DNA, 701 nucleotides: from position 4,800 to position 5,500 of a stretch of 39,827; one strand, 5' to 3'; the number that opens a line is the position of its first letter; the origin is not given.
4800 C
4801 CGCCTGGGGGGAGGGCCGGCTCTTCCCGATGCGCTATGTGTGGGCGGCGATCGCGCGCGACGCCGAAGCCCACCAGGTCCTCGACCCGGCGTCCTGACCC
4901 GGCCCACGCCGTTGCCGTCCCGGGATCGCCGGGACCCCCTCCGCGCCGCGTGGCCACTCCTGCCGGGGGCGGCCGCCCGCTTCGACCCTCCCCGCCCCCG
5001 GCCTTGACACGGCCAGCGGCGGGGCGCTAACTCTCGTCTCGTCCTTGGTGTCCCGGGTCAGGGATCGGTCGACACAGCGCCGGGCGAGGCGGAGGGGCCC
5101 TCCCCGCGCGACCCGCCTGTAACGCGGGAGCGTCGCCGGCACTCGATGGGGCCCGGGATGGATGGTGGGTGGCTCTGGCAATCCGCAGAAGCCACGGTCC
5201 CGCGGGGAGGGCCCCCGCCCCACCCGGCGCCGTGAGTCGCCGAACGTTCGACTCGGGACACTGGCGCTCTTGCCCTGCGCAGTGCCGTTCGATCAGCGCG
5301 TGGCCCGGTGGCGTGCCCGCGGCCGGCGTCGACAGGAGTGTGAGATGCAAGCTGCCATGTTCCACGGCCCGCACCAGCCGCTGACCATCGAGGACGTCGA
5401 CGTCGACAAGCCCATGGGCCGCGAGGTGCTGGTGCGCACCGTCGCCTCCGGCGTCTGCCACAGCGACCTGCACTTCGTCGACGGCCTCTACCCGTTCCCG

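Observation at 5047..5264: Family of long-hairpin MITE-like repeats with compensatory changes, confined to the first 15.3 kb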

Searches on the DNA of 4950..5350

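Call 44: search_rna_families(source=window, start=4950, end=5350, threshold=evalue, max_evalue=1)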
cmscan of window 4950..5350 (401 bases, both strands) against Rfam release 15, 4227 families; matches with E-value up to 1: 0.
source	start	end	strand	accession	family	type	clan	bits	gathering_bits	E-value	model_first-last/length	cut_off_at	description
